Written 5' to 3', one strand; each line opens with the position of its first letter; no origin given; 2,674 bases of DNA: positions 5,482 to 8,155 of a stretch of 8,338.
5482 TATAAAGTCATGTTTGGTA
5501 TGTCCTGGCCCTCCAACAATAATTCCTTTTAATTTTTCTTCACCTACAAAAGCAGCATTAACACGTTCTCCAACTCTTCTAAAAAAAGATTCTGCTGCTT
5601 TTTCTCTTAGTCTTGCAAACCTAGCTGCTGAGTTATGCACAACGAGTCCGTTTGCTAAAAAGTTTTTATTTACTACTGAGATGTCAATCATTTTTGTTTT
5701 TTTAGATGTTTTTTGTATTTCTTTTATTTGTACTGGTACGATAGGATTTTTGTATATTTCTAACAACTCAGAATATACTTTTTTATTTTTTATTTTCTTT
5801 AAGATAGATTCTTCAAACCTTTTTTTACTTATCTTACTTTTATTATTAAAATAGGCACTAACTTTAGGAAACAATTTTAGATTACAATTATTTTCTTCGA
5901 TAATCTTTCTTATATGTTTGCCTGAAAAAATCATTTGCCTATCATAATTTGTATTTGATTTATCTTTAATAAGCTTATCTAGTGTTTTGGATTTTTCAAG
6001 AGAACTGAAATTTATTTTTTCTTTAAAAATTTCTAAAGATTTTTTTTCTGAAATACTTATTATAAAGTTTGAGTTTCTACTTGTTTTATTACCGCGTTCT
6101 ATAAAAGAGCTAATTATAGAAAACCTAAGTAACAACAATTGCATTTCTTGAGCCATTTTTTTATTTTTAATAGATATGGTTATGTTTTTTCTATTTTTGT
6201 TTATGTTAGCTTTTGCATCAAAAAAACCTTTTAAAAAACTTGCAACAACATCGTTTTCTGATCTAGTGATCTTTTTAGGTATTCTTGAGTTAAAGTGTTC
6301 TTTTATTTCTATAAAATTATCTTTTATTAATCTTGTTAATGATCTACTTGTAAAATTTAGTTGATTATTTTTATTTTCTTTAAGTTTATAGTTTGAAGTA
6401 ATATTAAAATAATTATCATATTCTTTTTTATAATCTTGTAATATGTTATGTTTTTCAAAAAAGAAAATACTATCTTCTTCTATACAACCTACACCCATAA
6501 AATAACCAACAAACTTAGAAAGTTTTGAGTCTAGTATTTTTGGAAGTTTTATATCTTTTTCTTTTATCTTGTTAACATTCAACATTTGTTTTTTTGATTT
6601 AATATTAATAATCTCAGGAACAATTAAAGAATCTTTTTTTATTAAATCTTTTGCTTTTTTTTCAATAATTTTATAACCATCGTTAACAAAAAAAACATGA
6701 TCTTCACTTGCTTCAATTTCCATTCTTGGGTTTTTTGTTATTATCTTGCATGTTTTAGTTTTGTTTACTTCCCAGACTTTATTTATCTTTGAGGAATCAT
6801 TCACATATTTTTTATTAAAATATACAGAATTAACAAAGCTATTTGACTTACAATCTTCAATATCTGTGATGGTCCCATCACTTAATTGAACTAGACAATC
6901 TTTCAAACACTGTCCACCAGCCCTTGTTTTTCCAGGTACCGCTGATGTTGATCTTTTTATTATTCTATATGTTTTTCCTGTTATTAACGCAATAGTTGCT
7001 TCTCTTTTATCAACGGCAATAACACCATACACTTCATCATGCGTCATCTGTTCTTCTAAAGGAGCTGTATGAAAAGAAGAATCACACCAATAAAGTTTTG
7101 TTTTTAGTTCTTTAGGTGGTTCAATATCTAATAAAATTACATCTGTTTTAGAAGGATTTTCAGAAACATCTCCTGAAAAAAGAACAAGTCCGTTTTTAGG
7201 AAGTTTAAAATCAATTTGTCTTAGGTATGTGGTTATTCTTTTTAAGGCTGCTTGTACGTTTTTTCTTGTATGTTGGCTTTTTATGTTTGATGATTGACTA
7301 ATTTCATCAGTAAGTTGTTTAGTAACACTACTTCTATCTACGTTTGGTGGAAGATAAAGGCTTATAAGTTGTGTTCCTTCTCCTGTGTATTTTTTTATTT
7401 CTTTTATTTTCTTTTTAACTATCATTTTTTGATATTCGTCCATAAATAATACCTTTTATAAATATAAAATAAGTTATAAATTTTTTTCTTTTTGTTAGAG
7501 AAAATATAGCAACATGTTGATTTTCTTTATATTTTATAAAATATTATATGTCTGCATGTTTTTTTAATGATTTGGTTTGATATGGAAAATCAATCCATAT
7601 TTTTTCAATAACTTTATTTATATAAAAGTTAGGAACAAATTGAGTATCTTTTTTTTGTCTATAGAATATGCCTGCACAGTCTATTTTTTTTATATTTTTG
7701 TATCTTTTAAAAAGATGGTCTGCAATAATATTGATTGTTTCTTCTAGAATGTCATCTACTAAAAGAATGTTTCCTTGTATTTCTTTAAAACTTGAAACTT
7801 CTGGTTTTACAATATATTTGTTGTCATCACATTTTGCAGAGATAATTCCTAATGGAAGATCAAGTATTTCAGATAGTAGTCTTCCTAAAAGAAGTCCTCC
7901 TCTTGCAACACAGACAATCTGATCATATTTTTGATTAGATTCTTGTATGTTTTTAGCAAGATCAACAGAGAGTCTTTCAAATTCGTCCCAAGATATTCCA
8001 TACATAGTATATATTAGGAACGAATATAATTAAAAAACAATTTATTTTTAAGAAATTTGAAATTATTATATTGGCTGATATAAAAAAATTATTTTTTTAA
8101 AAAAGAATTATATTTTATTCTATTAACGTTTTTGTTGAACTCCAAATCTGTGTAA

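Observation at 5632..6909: Intein inserted inside the catalytic GGQ motif block of release factor aRF1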

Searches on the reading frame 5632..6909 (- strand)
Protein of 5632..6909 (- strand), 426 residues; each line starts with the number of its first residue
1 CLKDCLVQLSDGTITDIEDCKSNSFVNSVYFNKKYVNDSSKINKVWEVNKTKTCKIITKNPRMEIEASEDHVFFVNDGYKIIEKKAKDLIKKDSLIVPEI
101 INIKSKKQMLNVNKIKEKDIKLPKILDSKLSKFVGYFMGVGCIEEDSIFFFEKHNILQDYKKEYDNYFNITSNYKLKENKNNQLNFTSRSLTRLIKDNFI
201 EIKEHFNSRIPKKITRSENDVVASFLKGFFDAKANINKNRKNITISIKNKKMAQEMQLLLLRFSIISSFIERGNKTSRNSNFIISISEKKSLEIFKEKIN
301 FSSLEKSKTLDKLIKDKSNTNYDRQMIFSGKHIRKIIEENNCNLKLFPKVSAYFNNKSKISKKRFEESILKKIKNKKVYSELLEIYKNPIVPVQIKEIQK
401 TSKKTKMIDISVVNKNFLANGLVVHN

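Call 4: search_protein_families(library=pfam, proteins=[window:5632-6909:-], max_evalue=1)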
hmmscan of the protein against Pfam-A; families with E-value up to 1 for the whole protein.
window:5632-6909:- (426 aa): 3 families
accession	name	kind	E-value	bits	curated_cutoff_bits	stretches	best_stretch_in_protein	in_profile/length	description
PF14890.11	Intein_splicing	-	4.6e-21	75.7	35.8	1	18-426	13-155/155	Intein splicing domain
PF14528.11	LAGLIDADG_3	-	2.5e-13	50.5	22.5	1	220-300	1-82/82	LAGLIDADG-like domain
PF08517.17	AXH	-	0.016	16.2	33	1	5-76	5-82/116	Ataxin-1 and HBP1 module (AXH)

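Call 24: search_solved_structures(query=window:5632-6909:-, max_evalue=0.01, show_alignments=2)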
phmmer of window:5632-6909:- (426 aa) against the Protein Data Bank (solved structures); distinct sequences matched with E-value up to 0.01: 5.
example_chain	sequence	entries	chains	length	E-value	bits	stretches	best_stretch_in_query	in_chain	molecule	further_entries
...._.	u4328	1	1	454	9.2e-09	38.1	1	40-330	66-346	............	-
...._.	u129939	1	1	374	2.7e-07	33.3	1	104-294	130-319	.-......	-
7qss_A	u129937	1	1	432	5e-07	32.4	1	105-294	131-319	V-type ATP synthase alpha chain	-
7qst_A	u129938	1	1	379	0.00027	23.4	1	111-268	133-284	V-type ATP synthase subunit A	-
2cw7_A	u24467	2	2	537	0.0086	18.4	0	126-274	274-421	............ PI-PkoII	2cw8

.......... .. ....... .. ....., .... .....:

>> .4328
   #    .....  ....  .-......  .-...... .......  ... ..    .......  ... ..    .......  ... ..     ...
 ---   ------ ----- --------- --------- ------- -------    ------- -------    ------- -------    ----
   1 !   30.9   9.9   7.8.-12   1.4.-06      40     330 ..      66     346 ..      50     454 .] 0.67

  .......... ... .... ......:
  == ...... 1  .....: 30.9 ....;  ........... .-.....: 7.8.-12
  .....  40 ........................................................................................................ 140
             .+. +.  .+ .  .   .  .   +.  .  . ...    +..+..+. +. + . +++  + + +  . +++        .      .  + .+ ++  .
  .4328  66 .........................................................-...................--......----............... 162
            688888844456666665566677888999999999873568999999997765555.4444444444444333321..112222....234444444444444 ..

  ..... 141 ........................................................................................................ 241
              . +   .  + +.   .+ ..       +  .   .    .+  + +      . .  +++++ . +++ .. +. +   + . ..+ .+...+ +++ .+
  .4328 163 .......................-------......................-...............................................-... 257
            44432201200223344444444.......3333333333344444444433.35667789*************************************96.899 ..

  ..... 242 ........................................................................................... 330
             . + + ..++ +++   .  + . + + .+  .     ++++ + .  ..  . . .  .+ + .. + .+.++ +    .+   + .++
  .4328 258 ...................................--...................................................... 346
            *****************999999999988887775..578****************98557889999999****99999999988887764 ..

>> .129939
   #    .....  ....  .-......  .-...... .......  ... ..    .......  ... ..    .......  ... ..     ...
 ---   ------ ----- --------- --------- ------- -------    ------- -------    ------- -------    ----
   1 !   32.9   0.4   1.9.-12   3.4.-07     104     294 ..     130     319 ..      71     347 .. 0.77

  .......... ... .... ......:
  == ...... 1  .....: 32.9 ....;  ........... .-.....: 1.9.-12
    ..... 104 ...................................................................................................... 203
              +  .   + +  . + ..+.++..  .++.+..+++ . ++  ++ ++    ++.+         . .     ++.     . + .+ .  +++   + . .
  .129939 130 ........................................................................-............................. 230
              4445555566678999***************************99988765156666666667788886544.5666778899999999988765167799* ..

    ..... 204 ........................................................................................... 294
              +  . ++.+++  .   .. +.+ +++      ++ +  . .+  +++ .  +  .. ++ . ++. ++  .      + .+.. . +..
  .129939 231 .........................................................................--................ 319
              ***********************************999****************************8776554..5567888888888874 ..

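Call 43: predict_structure(alignment_id=A1)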
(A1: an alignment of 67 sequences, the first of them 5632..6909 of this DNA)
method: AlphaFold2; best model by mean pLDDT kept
length: 426 residues; sequences in the alignment: 67
mean_pLDDT: 94.7   pTM: 0.93
mean pLDDT of the five models: 94.7, 94.5, 94.6, 94.2, 94.2
residues with pLDDT >= 90: 387; 70-90: 32; 50-70: 7; < 50: 0
segments of 3 or more residues with pLDDT < 50: none
pLDDT, mean of each block of 10 residues (from residue 1): 95 97 93 75 97 97 98 94 97 97 95 82 97 98 96 92 98 89 95 97 91 98 99 97 97 98 98 80 97 98 97 95 95 95 92 95 96 96 94 98 97 95 95
secondary structure, 60 per line:
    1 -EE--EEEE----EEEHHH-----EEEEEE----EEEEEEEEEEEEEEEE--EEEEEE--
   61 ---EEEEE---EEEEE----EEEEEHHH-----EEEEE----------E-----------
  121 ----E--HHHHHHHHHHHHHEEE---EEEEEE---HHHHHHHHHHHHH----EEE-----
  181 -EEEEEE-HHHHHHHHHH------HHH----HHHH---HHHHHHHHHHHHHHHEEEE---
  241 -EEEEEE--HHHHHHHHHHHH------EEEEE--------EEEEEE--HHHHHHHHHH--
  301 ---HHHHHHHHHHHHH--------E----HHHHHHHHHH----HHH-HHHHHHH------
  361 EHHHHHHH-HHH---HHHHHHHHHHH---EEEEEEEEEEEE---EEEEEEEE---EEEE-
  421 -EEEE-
elements in order: E6-9 E14-16 E25-30 E35-50 E53-58 E64-68 E72-76 E81-85 E94-98 H128-140 E141-143 E147-152 H156-168 E173-175 E182-187 H189-198 H212-215 H219-233 E234-237 E242-247 H250-261 E268-272 E281-286 H289-298 H304-316 H330-339 H348-354 H362-368 H376-386 E390-401 E405-412 E416-419 E422-425

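Call 46: fold_search(model_id=the predicted structure, library=pdb)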
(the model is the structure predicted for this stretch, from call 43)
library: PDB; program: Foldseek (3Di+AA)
matches with E <= 10: 482; with E <= 0.001: 61
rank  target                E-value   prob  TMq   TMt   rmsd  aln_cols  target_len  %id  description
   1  7qss                  5.0e-26  1.00  0.78  0.77   4.6       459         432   17  Crystal structure of homing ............-associated TliVMA intein (C1A) (released 2022-03-30)
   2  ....                  6.3e-25  1.00  0.66  0.77   6.0       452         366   15  Crystal structure of homing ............-associated TliVMA intein (C1A, d333-339) (released 2022-03-30)
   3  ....                  1.2e-22  1.00  0.68  0.64   7.4       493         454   18  CRYSTAL STRUCTURE OF AN ARCHAEAL INTEIN-ENCODED HOMING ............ PI-PFUI (released 2000-07-05)
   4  7qst                  1.2e-18  1.00  0.62  0.72   5.0       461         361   14  Crystal structure of homing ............-associated PhoVMA intein (C1A) (released 2022-03-30)
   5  2cw7                  2.3e-16  1.00  0.68  0.55   6.9       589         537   12  Crystal structure of intein homing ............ II (released 2006-04-18)
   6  1vde_B                3.7e-14  1.00  0.53  0.53   7.1       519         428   12  PI-SCEI, A HOMING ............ WITH PROTEIN SPLICING ACTIVITY (released 1998-04-08)
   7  1vde_A                2.4e-13  1.00  0.53  0.52   8.2       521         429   12  PI-SCEI, A HOMING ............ WITH PROTEIN SPLICING ACTIVITY (released 1998-04-08)
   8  1ef0_A                9.6e-13  1.00  0.53  0.54   7.0       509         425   12  CRYSTAL STRUCTURE OF PI-SCEI MINIPRECURSOR (released 2000-06-07)
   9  1jva_B                6.1e-12  1.00  0.52  0.52   7.4       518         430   12  CRYSTAL STRUCTURE OF THE VMA1-DERIVED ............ BEARING THE N AND C EXTEIN PROPEPTIDES (released 2002-08-29)
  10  1um2_B                1.6e-11  1.00  0.53  0.54   6.6       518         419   11  Crystal Structure of the Vma1-Derived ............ with the Ligated Extein Segment (released 2004-09-22)
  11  1dfa                  1.7e-11  1.00  0.49  0.51   8.0       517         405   12  CRYSTAL STRUCTURE OF PI-SCEI IN C2 SPACE GROUP (released 1999-12-08)
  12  1um2_A                5.4e-11  1.00  0.54  0.55   6.8       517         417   11  Crystal Structure of the Vma1-Derived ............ with the Ligated Extein Segment (released 2004-09-22)
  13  1jva_A                7.6e-11  1.00  0.53  0.53   7.3       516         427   12  CRYSTAL STRUCTURE OF THE VMA1-DERIVED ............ BEARING THE N AND C EXTEIN PROPEPTIDES (released 2002-08-29)
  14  1lws_A                1.4e-10  1.00  0.53  0.53   7.4       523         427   11  Crystal structure of the intein homing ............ PI-SceI bound to its recognition sequence (released 2002-09-27)
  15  1ef0_B                6.4e-10  1.00  0.49  0.53   6.8       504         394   11  CRYSTAL STRUCTURE OF PI-SCEI MINIPRECURSOR (released 2000-06-07)
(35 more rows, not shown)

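Call 58: search_protein_representatives(protein=window:5632-6909:-)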
Query: 426 residues. Proteins with E-value up to 0.001 (for the whole library): 1452; up to 1e-10: 301; up to 1e-30: 35. The best 150 are listed.
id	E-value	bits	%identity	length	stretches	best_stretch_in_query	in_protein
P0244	2.1e-94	333.2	47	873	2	118-426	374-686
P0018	6.3e-83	295.4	44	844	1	3-426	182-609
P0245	9.1e-77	275.2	44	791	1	3-426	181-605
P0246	4.4e-71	256.4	40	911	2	119-426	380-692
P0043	4.5e-70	253.1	40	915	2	120-426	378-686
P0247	1.7e-68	247.9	38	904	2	119-426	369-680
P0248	1.4e-65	238.4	41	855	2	118-426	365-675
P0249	7.0e-65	236.0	38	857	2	117-426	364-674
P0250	1.3e-63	231.8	36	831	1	5-426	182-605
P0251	1.2e-62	228.7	34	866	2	119-426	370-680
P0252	1.4e-62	228.5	42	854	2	118-426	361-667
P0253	2.7e-62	227.5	41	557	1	114-426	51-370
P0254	2.8e-61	224.2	42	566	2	1-327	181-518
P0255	2.0e-58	214.8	37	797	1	3-426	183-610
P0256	3.6e-56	207.4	37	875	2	115-426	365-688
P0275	8.5e-32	127.1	32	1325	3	108-426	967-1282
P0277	1.3e-30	123.2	29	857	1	3-426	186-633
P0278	6.9e-30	120.9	26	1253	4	113-426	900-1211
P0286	5.8e-27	111.2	26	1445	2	62-340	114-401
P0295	9.6e-24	100.6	33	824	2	112-426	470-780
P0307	3.9e-22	95.3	30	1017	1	4-426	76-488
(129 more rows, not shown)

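Call 59: search_protein_families(library=pfam, proteins=[P0275, P0278, P0286, P0295, P0307, P0244, P0277], max_evalue=0.00001)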
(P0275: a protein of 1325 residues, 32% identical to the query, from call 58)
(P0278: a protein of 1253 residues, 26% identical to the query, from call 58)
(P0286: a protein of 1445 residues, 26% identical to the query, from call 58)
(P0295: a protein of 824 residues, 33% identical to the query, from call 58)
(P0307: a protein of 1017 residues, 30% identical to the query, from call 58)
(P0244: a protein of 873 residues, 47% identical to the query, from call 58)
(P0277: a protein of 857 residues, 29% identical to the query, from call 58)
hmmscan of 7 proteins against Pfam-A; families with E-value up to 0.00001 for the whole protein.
P0275 (1325 aa): 5 families
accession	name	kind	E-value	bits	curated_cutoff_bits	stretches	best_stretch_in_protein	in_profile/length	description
PF08423.17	Rad51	-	4.4e-82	275.5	22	3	629-792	39-205/244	Rad51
PF14890.11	Intein_splicing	-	7.9e-42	143.1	35.8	2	799-1282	3-155/155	Intein splicing domain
PF14528.11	LAGLIDADG_3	-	2.1e-32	111.6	22.5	2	1074-1139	2-71/82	LAGLIDADG-like domain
PF14520.12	HHH_5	-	1.7e-09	38.4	27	1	17-71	3-57/57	Helix-hairpin-helix domain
PF00154.27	RecA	-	1.4e-08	34.9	27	0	650-786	80-208/262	recA bacterial DNA recombination protein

P0278 (1253 aa): 4 families
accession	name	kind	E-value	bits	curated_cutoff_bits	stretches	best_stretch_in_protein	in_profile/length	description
PF08423.17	Rad51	-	3.7e-81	272.4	22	3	549-716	36-205/244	Rad51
PF14890.11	Intein_splicing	-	6.4e-42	143.4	35.8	2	737-1211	20-155/155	Intein splicing domain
PF14528.11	LAGLIDADG_3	-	2.2e-34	118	22.5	2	1002-1080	2-82/82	LAGLIDADG-like domain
PF14520.12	HHH_5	-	2.2e-08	34.9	27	1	37-90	3-56/57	Helix-hairpin-helix domain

P0286 (1445 aa): 8 families
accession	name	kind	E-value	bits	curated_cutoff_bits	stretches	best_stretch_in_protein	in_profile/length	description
PF00493.29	MCM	-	7.2e-72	241.6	23.3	3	1180-1257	147-224/224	MCM P-loop domain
PF14890.11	Intein_splicing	-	6.5e-47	159.6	35.8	2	51-570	11-155/155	Intein splicing domain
PF14528.11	LAGLIDADG_3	-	1.4e-43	147.4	22.5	2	282-357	3-82/82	LAGLIDADG-like domain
PF17855.7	MCM_lid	-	1.4e-26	93.2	27.4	1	1271-1355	1-87/87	MCM AAA-lid domain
PF01381.28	HTH_3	-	1.2e-13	51.2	23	1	456-498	1-42/55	Helix-turn-helix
PF12844.13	HTH_19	-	1.7e-10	41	30.2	0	456-495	4-42/64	Helix-turn-helix domain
PF13560.12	HTH_31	-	1.1e-08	35.7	27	0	454-498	4-48/64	Helix-turn-helix domain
PF21120.3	MCM_WH_arc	-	7.1e-06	26.4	26.1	0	1382-1443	1-63/63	Archaeal MCM, winged-helix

P0295 (824 aa): 5 families
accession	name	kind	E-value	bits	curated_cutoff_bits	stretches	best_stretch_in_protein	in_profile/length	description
PF08423.17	Rad51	-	6.1e-88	294.6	22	2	86-287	1-204/244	Rad51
PF14890.11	Intein_splicing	-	1.2e-21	77.6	35.8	1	294-780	2-155/155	Intein splicing domain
PF00154.27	RecA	-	5.3e-16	59.3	27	1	85-283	25-209/262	recA bacterial DNA recombination protein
PF14528.11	LAGLIDADG_3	-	3.4e-15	56.5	22.5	1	572-624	1-55/82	LAGLIDADG-like domain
PF14520.12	HHH_5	-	1.1e-07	32.7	27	1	16-70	2-56/57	Helix-hairpin-helix domain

P0307 (1017 aa): 5 families
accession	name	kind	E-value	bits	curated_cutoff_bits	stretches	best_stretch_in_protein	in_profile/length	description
PF14890.11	Intein_splicing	-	1.6e-36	125.9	35.8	1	79-488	1-155/155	Intein splicing domain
PF01380.27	SIS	-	7.5e-35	120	25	2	710-833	4-130/131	SIS domain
PF14528.11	LAGLIDADG_3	-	2.9e-26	92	22.5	2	287-367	2-82/82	LAGLIDADG-like domain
PF13537.11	GATase_7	-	2.5e-17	63.5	25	1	498-621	9-122/123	Glutamine amidotransferase domain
PF13522.11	GATase_6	-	1.3e-16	61.3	27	1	483-615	12-129/130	Glutamine amidotransferase domain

P0244 (873 aa): 8 families
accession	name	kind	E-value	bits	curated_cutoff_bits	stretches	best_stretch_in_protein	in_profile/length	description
PF03464.20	eRF1_2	-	6e-32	111.2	27.1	2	686-777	41-133/133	eRF1 domain 2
PF03465.20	eRF1_3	-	4.8e-23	82.1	25.8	1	780-872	1-106/106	eRF1 domain 3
PF14528.11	LAGLIDADG_3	-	1.8e-20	73.4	22.5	1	480-560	3-82/82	LAGLIDADG-like domain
PF14890.11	Intein_splicing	-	5.1e-19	69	35.8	1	211-686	27-155/155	Intein splicing domain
PF03463.20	eRF1_1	-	6.2e-15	55.7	23.8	1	13-134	1-122/123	eRF1 domain 1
PF01381.28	HTH_3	-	3e-09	37.2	23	1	309-362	1-54/55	Helix-turn-helix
PF18854.6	baeRF_family10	-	1e-06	29.5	27.1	0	687-758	60-127/143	Bacterial archaeo-eukaryotic release factor family 10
PF18859.6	acVLRF1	-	2.8e-06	28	27.1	0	687-728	43-81/130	Actinobacteria/chloroflexi VLRF1 release factor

P0277 (857 aa): 5 families
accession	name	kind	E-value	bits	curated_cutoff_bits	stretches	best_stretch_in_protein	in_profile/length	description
PF14528.11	LAGLIDADG_3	-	6.3e-28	97.3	22.5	2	420-497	3-82/82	LAGLIDADG-like domain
PF03464.20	eRF1_2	-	3.2e-23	82.9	27.1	1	633-718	41-131/133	eRF1 domain 2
PF14890.11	Intein_splicing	-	2e-17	63.9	35.8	1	217-633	32-155/155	Intein splicing domain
PF03465.20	eRF1_3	-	1e-14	55.4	25.8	1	724-857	2-105/106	eRF1 domain 3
PF03463.20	eRF1_1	-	1.6e-12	47.9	23.8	1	17-136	3-122/123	eRF1 domain 1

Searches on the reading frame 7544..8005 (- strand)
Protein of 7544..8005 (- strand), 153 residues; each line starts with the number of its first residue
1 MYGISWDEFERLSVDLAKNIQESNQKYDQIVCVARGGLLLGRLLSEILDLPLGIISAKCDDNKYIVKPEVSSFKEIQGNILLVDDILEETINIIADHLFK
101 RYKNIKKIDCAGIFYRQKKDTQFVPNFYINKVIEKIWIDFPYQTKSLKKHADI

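Call 22: search_protein_families(library=pfam, proteins=[window:7544-8005:-], max_evalue=0.001)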
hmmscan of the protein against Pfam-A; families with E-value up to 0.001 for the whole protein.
window:7544-8005:- (153 aa): 1 family
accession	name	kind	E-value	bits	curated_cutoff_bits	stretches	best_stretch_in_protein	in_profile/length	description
PF00156.33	Pribosyltran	-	2.4e-10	40.4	26.3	1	6-144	2-153/158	Phosphoribosyl transferase domain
